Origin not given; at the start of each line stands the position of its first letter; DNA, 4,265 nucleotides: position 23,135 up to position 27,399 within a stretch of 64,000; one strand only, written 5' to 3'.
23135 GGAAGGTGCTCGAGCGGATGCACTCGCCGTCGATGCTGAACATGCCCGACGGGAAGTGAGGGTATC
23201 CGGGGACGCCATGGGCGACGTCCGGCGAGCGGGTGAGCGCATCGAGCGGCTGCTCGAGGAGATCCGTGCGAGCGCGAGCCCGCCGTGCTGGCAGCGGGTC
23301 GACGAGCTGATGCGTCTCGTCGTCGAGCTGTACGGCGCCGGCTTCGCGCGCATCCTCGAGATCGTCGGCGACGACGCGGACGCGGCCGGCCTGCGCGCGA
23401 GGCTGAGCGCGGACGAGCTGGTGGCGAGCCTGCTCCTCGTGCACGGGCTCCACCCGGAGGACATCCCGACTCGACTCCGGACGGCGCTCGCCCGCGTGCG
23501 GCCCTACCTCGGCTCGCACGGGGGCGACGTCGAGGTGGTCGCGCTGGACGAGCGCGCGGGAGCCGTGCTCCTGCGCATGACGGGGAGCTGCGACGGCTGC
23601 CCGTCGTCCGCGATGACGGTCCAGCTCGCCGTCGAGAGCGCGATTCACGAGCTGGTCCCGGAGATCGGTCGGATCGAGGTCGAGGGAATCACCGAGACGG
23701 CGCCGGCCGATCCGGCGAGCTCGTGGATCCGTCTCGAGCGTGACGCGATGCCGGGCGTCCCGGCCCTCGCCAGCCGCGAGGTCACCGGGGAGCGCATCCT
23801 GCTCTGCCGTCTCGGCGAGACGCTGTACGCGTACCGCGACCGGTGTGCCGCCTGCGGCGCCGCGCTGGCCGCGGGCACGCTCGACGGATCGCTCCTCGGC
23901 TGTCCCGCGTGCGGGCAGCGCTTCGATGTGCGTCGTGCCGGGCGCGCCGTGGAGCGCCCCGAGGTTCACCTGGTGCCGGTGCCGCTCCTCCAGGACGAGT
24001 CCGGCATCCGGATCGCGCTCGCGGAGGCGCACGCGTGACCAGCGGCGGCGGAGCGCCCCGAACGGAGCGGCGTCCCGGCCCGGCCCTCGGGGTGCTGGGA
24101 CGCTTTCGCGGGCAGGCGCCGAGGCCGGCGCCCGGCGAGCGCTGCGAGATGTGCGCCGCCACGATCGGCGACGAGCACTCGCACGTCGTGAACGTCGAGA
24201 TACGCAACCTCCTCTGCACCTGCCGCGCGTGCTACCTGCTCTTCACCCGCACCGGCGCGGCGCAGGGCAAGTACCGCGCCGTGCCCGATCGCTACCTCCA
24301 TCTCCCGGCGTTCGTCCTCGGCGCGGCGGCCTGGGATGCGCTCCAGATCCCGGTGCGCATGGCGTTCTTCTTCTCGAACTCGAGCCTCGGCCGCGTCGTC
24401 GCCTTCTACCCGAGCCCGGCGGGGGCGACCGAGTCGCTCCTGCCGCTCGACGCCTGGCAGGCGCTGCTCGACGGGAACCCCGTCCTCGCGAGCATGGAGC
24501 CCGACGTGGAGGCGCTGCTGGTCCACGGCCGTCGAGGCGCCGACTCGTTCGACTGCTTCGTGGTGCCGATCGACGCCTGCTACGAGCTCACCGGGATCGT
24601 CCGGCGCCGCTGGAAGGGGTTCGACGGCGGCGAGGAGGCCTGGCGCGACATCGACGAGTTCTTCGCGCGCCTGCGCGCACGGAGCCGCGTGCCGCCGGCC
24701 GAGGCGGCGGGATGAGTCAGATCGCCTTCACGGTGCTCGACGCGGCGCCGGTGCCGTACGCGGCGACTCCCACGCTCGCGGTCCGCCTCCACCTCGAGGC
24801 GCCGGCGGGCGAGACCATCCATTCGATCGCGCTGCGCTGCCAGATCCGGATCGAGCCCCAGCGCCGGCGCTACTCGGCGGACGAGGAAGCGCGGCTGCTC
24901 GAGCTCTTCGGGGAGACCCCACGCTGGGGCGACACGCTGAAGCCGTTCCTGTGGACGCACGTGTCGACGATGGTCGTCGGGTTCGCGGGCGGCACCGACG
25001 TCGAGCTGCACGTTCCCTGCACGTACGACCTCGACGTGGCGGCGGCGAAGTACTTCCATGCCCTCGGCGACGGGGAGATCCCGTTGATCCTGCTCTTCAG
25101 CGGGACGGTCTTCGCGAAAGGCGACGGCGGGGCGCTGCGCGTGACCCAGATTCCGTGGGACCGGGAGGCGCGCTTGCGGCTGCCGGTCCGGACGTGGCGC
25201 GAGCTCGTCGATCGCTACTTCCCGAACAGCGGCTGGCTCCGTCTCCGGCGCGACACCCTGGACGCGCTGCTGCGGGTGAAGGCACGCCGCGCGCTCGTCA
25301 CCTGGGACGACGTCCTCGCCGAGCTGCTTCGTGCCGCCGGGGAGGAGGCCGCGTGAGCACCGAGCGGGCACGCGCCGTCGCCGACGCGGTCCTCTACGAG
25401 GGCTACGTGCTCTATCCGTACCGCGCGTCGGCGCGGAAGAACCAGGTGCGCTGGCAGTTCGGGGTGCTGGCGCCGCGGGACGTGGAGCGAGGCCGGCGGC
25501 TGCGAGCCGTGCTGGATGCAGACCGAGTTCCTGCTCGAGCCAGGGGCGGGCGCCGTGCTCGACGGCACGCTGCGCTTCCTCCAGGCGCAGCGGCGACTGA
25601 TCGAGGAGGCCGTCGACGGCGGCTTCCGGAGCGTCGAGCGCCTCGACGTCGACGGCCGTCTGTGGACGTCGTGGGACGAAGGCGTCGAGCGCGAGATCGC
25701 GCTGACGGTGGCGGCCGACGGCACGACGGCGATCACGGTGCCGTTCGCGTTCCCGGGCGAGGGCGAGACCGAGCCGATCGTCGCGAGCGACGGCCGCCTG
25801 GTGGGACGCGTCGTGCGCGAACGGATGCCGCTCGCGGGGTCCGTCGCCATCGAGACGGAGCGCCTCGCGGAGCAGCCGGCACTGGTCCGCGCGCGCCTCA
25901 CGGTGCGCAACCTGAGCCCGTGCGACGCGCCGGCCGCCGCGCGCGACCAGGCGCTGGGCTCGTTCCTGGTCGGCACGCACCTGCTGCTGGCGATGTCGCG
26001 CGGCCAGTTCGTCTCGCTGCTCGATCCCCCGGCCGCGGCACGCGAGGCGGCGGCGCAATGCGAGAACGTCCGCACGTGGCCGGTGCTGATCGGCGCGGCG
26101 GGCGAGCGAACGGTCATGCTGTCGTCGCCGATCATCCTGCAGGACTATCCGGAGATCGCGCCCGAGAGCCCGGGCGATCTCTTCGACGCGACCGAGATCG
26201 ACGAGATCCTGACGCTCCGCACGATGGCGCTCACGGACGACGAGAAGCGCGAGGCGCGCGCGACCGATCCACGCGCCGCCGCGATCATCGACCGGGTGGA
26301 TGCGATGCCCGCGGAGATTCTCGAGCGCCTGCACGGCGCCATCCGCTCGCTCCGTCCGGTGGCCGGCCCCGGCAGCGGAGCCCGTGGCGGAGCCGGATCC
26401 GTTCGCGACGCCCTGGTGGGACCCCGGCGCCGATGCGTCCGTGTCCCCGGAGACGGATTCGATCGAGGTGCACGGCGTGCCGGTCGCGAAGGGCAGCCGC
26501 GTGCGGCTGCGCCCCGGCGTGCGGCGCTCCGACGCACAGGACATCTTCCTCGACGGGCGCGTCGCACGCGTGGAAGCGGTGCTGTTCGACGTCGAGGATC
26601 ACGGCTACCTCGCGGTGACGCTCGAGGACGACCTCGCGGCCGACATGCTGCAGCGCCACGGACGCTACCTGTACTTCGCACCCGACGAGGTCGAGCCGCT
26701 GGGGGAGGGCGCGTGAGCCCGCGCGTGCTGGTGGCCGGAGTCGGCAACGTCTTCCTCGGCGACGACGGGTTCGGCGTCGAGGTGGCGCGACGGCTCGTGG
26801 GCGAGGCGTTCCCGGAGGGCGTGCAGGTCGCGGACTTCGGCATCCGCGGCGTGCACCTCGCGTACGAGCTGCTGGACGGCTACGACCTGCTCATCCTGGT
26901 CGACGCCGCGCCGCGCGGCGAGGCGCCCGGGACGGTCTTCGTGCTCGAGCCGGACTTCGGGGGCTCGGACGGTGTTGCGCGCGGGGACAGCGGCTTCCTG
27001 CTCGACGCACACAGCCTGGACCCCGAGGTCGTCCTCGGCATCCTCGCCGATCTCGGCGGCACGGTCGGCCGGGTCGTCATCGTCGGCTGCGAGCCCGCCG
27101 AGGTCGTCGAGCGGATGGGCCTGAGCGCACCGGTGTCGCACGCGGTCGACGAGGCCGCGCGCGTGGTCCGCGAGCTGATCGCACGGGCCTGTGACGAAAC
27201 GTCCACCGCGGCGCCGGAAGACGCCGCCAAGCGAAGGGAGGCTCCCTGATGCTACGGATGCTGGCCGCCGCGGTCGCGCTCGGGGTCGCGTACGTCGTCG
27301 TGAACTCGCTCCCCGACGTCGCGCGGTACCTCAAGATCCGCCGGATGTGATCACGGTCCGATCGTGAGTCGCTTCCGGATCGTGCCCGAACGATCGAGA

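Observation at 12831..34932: The ~21.9-kb hydrogenase island is bracketed by a duplicated tsaE 3' end (fossil attL/attR-like signature)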

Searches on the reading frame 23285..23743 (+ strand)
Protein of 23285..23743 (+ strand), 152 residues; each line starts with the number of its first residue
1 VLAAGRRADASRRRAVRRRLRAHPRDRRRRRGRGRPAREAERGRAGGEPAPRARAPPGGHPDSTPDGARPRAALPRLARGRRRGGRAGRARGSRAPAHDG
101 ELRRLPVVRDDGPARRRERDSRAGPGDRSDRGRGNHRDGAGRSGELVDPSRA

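Call 9: search_protein_families(library=pfam, proteins=[window:23285-23743:+])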
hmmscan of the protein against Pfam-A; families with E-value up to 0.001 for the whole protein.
window:23285-23743:+ (152 aa): 0 families

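Call 53: search_protein_families(library=pfam, proteins=[window:23285-23743:+], max_evalue=0.01)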
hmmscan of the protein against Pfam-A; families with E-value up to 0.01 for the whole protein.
window:23285-23743:+ (152 aa): 0 families

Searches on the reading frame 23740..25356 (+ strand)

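Call 9: search_protein_families(library=pfam, proteins=[window:23740-25356:+])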
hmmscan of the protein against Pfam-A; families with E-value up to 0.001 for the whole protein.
window:23740-25356:+ (538 aa): 1 family
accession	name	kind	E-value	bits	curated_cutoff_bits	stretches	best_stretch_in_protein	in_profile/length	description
PF19562.4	DUF6084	-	6.8e-91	304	25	1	325-536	1-211/213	Family of unknown function (DUF6084)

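Call 67: search_protein_families(library=ncbifam, proteins=[window:23740-25356:+], max_evalue=0.00001)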
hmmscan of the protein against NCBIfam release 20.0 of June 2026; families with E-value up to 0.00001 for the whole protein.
window:23740-25356:+ (538 aa): 0 families

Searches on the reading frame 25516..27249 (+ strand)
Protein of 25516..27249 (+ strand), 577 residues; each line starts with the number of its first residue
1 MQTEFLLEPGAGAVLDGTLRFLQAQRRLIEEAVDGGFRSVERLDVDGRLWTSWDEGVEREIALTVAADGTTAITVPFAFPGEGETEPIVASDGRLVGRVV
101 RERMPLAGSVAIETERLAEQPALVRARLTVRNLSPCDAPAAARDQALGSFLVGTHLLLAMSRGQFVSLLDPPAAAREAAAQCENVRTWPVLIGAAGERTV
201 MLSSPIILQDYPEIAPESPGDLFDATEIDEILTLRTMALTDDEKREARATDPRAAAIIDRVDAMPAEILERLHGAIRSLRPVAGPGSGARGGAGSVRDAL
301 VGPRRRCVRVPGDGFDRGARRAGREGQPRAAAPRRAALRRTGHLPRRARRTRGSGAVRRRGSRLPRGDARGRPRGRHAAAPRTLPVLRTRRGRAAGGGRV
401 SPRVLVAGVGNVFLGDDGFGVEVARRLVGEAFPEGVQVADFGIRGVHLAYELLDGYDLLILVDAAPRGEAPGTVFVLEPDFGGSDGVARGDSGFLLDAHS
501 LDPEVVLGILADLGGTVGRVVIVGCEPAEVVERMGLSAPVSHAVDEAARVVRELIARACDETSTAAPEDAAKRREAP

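Call 9: search_protein_families(library=pfam, proteins=[window:25516-27249:+])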
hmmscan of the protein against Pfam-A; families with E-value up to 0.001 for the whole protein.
window:25516-27249:+ (577 aa): 1 family
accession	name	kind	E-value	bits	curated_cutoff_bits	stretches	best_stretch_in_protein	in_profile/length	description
PF01750.23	HycI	-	6.6e-10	39.4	23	1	422-551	2-127/130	Hydrogenase maturation protease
